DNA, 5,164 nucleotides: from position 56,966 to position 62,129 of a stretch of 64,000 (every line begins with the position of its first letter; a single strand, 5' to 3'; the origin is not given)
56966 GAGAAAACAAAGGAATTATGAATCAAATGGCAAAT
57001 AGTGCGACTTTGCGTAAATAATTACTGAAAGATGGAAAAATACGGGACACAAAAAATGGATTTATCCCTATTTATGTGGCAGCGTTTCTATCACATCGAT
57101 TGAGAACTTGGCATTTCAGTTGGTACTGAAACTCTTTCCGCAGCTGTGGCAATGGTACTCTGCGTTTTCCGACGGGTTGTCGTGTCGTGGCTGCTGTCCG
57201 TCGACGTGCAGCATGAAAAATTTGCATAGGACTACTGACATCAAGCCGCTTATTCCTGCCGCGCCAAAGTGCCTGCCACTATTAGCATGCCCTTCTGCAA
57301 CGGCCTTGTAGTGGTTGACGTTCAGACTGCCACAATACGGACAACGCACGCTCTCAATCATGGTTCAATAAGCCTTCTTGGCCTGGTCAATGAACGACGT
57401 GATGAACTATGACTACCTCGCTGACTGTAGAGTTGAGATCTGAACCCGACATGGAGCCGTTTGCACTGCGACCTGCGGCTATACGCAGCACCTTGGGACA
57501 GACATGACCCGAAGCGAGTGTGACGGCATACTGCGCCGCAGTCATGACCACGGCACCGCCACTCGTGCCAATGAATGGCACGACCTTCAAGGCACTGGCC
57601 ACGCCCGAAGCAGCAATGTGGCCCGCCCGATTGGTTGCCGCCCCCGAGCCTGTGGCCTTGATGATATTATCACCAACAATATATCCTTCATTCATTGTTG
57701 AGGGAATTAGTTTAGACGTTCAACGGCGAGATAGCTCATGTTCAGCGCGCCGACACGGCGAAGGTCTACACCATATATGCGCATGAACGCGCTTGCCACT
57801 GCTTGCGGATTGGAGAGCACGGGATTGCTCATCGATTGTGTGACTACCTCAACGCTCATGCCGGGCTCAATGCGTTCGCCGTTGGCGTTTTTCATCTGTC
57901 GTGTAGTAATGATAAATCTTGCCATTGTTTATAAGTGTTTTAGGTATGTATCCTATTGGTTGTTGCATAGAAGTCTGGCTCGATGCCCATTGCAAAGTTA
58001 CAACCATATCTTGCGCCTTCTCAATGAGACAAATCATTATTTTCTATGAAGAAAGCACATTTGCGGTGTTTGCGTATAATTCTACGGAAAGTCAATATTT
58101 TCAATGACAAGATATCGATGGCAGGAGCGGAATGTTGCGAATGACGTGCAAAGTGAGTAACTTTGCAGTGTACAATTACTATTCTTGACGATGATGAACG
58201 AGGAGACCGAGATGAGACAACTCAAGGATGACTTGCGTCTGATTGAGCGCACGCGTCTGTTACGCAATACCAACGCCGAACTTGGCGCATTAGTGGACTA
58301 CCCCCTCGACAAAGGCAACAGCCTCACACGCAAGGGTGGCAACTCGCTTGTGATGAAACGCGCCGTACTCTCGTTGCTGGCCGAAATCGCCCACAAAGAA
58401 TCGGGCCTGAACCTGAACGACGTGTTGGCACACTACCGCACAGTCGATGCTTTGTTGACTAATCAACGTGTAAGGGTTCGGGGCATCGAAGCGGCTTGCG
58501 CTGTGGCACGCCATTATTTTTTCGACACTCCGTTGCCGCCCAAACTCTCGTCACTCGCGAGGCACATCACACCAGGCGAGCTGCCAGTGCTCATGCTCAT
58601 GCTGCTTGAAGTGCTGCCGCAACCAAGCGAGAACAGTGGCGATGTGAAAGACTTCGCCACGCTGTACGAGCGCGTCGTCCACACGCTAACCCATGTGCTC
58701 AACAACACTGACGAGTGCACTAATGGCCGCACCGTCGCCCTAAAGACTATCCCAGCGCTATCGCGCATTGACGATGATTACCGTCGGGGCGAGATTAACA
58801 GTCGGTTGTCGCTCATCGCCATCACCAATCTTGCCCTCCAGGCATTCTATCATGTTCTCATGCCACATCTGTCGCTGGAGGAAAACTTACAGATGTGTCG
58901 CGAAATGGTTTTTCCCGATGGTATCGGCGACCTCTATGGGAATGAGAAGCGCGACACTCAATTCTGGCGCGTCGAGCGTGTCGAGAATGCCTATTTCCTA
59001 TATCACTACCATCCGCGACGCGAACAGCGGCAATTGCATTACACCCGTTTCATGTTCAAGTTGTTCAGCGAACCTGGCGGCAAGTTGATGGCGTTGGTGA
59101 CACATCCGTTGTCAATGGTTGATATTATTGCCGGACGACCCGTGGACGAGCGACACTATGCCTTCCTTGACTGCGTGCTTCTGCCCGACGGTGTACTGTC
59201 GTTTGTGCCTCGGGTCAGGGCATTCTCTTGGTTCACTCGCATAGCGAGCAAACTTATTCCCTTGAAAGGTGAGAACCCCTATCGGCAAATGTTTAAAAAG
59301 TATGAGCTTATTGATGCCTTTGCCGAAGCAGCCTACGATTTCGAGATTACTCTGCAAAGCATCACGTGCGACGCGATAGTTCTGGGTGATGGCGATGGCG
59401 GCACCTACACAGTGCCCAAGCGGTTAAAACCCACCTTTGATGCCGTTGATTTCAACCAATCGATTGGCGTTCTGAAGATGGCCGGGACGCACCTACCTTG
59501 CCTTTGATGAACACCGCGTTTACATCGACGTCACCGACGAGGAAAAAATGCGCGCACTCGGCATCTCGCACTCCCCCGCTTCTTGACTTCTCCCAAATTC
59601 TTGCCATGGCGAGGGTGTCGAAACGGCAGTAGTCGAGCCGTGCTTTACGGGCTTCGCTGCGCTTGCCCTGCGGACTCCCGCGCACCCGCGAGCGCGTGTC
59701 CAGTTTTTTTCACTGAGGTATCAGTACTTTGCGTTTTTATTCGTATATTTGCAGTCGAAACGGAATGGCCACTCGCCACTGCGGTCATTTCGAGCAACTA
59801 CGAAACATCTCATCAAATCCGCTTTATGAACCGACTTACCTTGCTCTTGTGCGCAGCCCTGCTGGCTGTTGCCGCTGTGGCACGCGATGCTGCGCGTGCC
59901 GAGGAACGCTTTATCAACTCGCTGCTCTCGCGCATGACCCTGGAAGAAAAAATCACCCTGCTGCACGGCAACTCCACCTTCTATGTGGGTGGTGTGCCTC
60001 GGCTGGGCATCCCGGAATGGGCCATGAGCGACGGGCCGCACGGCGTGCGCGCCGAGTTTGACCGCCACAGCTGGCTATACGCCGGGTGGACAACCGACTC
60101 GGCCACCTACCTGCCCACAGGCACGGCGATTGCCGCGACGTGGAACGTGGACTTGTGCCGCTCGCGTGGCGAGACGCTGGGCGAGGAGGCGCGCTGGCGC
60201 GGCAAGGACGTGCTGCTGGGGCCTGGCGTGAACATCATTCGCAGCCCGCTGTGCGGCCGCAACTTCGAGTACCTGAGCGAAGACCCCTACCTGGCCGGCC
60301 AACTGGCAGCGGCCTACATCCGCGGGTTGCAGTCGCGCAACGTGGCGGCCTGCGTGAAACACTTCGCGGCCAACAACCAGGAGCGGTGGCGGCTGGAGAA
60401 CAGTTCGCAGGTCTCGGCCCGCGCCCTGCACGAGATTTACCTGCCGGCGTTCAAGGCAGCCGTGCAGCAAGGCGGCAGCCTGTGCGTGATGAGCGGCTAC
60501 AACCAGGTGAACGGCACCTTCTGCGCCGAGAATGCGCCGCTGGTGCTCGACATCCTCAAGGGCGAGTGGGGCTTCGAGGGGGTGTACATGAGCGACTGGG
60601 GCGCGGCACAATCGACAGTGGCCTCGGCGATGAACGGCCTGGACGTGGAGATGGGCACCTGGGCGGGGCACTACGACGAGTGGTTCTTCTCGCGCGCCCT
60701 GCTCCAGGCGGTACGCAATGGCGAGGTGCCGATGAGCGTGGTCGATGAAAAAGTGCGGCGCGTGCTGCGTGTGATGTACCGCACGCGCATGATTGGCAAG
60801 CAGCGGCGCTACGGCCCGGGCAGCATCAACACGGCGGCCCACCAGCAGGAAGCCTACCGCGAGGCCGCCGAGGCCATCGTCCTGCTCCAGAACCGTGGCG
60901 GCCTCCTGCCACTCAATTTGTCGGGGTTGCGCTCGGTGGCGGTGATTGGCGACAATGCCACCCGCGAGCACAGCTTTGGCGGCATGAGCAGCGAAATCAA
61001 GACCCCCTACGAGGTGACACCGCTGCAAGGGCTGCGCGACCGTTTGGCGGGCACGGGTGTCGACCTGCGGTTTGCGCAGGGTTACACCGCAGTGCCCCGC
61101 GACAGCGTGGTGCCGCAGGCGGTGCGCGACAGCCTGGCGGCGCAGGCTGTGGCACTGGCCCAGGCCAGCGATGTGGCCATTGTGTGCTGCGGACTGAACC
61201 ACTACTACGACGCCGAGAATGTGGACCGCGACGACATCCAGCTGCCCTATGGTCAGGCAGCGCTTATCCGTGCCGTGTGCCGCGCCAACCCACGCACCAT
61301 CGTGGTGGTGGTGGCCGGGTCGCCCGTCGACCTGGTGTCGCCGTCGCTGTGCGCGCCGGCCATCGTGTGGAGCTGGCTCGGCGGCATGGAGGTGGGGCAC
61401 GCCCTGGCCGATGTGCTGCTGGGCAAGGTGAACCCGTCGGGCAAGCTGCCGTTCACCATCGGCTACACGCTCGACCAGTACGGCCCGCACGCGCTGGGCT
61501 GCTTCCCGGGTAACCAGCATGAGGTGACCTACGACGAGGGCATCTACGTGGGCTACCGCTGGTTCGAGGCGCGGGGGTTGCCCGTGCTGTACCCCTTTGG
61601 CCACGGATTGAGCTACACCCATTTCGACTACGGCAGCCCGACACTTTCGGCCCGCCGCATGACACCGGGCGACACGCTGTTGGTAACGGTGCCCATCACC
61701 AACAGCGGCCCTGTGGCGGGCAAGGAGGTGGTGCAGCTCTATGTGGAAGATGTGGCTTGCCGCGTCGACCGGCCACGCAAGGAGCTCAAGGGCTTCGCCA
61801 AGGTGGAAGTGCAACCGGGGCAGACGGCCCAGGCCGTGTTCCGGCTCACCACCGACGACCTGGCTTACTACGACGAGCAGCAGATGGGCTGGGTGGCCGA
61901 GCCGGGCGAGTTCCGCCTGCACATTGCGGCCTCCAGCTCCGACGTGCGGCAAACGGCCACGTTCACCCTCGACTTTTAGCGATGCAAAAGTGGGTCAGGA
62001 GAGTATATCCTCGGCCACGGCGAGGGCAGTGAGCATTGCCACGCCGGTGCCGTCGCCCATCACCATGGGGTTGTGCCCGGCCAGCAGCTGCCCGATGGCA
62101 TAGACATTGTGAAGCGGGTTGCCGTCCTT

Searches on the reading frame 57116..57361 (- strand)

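Call 13: search_protein_families(library=pfam, proteins=[window:57116-57361:-], max_evalue=0.001)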
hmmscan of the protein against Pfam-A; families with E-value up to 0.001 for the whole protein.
window:57116-57361:- (81 aa): 1 family
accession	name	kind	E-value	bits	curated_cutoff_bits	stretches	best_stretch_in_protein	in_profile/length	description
PF23451.1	Zn_ribbon_PaaD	-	0.00035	20.6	27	0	4-16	14-26/53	PaaD zinc beta ribbon domain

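Call 14: search_protein_families(library=padloc, proteins=[window:57116-57361:-], max_evalue=0.00001)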
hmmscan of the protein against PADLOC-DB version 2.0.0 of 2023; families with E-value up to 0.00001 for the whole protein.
window:57116-57361:- (81 aa): 0 families

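Call 98: search_protein_families(library=phrogs, proteins=[window:57116-57361:-], max_evalue=0.001)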
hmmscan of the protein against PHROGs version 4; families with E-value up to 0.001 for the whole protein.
window:57116-57361:- (81 aa): 1 family
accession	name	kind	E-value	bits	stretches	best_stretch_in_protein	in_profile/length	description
phrog_24502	-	other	0.0002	22.4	1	3-80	112-176/177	zinc-finger domain protein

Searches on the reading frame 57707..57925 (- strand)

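Call 24: search_protein_families(library=pfam, proteins=[window:57707-57925:-], max_evalue=0.01)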
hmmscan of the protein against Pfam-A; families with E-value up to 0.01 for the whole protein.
window:57707-57925:- (72 aa): 1 family
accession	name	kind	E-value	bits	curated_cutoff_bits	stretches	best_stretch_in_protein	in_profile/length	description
PF19637.4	DUF6140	-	2.8e-26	91.8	27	1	1-68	1-69/69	Family of unknown function (DUF6140)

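Call 98: search_protein_families(library=phrogs, proteins=[window:57707-57925:-], max_evalue=0.001)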
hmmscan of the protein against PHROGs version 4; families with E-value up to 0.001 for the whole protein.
window:57707-57925:- (72 aa): 0 families

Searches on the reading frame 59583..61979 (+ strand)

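Call 75: search_protein_families(library=pfam, proteins=[window:59583-61979:+], max_evalue=0.001)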
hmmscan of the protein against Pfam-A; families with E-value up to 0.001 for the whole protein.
window:59583-61979:+ (798 aa): 3 families
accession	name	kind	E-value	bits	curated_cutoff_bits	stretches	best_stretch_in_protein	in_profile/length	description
PF01915.27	Glyco_hydro_3_C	-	2.6e-55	187.9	31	1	432-658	1-200/200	Glycosyl hydrolase family 3 C-terminal domain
PF00933.27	Glyco_hydro_3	-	9.4e-36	124.3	27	1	173-397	81-316/316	Glycosyl hydrolase family 3 N terminal domain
PF14310.12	Fn3-like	-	1.7e-27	95.8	25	1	715-785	1-71/71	Fibronectin type III-like domain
